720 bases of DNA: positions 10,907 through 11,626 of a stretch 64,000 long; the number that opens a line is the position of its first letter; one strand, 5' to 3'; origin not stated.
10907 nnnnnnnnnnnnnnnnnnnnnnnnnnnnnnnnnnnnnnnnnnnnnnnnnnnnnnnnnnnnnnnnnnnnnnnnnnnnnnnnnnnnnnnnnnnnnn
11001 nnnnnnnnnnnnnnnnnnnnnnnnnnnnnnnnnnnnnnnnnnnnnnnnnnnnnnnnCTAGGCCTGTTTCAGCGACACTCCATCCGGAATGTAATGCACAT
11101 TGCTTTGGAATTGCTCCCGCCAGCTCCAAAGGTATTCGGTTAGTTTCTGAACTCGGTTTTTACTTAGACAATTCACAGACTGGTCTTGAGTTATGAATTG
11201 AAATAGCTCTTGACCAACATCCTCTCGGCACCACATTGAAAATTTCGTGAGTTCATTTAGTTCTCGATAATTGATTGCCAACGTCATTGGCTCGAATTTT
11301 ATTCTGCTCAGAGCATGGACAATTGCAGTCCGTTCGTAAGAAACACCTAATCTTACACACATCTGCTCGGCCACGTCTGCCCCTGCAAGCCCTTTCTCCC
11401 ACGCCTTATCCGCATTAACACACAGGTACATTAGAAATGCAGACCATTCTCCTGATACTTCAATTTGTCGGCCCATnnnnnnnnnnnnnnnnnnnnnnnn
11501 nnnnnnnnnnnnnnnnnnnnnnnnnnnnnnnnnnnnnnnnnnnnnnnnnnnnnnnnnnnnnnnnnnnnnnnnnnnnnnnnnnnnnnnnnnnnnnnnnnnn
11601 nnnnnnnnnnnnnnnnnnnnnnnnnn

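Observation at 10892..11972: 1.1-kb low-GC insertion between convergent pyrE and tauE, flanked by an 8-bp direct repeat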

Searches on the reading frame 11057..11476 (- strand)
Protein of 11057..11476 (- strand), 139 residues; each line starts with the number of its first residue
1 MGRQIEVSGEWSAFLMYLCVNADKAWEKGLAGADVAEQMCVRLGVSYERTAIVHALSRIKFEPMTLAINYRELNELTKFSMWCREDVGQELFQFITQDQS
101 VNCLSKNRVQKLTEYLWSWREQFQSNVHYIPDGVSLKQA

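Call 4: search_protein_families(library=pfam, proteins=[window:11057-11476:-], max_evalue=1)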
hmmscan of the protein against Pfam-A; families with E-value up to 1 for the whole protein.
window:11057-11476:- (139 aa): 0 families

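Call 5: search_protein_families(library=padloc, proteins=[window:11057-11476:-], max_evalue=1)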
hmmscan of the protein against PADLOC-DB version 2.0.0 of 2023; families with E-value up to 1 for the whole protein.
window:11057-11476:- (139 aa): 0 families

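Call 6: search_protein_families(library=ncbifam, proteins=[window:11057-11476:-], max_evalue=1)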
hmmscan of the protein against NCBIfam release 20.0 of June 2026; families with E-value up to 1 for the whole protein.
window:11057-11476:- (139 aa): 0 families

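Call 7: search_protein_families(library=phrogs, proteins=[window:11057-11476:-], max_evalue=1)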
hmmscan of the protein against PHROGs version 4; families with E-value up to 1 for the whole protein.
window:11057-11476:- (139 aa): 1 family
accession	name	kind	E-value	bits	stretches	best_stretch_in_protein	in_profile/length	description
phrog_15161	-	unknown function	0.13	13.1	0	31-55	34-58/63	-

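Call 10: find_homologous_proteins(query=window:11057-11476:-)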
Query window:11057-11476:- (139 aa): 5 proteins with E <= 0.001 among 50 candidates.
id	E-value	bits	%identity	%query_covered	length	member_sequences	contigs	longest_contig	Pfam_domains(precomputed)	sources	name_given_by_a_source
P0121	3.3e-89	314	100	100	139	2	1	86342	-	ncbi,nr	ncbi:MAG: hypothetical protein IT488_06225 [Gammaproteobacteria bacterium]|nr:hypothetical protein [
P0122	1.3e-77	276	86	100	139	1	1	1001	-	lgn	-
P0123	1.9e-45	172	62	87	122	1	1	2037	-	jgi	jgi:hypothetical protein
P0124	1.2e-38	150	66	75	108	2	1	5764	-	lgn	-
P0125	8.0e-37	144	48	92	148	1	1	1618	-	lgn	-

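Call 30: predict_structure(alignment_id=A2)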
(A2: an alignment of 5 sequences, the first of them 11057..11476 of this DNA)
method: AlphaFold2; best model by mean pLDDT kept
length: 139 residues; sequences in the alignment: 5
mean_pLDDT: 67.8   pTM: 0.58
mean pLDDT of the five models: 67.8, 65.2, 56.2, 54.8, 54.6
residues with pLDDT >= 90: 0; 70-90: 78; 50-70: 45; < 50: 16
segments of 3 or more residues with pLDDT < 50: 91-96, 131-139
pLDDT, mean of each block of 10 residues (from residue 1): 71 68 66 74 79 75 78 78 61 49 68 75 65 40
secondary structure, 60 per line:
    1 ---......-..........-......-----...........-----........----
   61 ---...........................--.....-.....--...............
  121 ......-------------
elements in order: E4-9 H11-20 H22-27 H33-43 H49-56 E64-69 H70-90 H93-97 H99-103 H106-126

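Call 37: find_encoding_contigs(protein=P0124, flank=6000, max_places=3)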
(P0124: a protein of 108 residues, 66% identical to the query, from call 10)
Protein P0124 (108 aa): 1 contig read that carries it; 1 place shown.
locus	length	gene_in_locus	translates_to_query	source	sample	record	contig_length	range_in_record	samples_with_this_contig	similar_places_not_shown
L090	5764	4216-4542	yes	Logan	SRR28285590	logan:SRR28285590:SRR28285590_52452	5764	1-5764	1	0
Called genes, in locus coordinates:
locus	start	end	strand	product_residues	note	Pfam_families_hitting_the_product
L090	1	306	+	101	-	?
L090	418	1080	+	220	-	PF18406:DUF1281_C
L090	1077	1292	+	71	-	-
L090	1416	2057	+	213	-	-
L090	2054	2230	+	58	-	-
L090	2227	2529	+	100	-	-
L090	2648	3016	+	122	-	-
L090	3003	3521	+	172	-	PF04002:RadC, PF14464:Prok-JAB (weak)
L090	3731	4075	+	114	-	PF08238:Sel1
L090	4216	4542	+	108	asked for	-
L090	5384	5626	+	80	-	-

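Call 38: find_encoding_contigs(protein=P0123, flank=6000, max_places=3)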
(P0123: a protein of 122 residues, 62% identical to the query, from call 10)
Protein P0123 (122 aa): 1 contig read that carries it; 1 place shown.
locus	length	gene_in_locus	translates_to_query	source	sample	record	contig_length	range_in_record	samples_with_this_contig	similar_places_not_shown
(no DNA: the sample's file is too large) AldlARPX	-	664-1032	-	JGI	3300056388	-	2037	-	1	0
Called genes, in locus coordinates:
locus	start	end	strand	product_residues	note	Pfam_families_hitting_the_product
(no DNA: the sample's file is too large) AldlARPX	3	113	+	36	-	?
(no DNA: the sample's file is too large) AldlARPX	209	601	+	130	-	-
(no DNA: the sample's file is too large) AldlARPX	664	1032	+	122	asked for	-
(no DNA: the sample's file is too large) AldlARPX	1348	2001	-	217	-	PF00156:Pribosyltran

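Call 39: find_encoding_contigs(protein=P0125, flank=6000, max_places=3)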
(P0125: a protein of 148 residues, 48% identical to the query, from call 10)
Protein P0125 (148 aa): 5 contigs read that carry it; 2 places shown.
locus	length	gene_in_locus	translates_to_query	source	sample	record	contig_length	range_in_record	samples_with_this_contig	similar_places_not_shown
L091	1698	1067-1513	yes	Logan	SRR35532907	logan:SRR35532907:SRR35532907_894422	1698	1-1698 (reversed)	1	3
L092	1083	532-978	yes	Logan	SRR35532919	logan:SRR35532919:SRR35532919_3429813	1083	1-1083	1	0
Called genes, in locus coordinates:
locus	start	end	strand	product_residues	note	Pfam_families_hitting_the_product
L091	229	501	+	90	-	-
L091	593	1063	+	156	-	-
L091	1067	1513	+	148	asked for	-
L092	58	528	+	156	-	-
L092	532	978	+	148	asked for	-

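Call 40: find_encoding_contigs(protein=P0122, flank=6000, max_places=3)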
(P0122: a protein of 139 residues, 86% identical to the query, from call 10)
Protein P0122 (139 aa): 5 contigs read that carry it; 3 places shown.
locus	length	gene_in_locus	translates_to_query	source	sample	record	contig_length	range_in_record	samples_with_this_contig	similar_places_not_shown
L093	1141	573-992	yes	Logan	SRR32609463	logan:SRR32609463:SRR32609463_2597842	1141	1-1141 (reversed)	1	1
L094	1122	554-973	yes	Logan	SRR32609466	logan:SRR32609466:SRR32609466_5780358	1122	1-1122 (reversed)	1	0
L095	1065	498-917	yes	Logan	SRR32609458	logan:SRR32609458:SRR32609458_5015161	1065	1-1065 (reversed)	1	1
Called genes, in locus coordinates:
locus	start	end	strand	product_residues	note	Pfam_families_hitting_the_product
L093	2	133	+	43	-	?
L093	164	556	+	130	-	-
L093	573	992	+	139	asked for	-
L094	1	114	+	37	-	?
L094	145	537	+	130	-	-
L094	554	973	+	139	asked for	-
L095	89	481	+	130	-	-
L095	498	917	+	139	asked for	-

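Call 82: search_protein_families(library=pfam, proteins=[L091:593-1063:+], max_evalue=0.1)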
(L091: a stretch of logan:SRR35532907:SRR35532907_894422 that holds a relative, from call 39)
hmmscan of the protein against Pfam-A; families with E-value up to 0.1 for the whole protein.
L091:593-1063:+ (156 aa): 3 families
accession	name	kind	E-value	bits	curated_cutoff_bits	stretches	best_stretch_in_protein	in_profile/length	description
PF13424.12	TPR_12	-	1.3e-05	25.8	30.1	1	30-96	10-76/77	Tetratricopeptide repeat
PF13374.12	TPR_10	-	0.00056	20.3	27.5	0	30-63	9-42/42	Tetratricopeptide repeat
PF17874.7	TPR_MalT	-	0.015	15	45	1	23-97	80-154/336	MalT-like TPR region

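Call 85: search_dna_similar(query=window:11057-11476:-, collection=plasmids, mode=protein, max_evalue=0.001, max_rows=15)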
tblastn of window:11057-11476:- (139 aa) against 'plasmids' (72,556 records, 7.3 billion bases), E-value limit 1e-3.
No match.

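Call 86: search_dna_similar(query=window:11057-11476:-, collection=phages, mode=protein, max_evalue=0.001, max_rows=15)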
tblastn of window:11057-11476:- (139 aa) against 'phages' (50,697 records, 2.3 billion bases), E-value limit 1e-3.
No match.

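Call 93: search_solved_structures(query=A2, max_evalue=10)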
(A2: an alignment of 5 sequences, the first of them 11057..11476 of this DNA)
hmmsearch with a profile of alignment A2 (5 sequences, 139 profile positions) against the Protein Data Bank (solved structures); distinct sequences matched with E-value up to 10: 1.
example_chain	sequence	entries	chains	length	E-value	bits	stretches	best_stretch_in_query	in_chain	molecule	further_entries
9u78_A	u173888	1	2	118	0.24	14.6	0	70-110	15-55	Single Chain Protein of De Novo Designed Helix Bundles-4EH2 with KDPV Loop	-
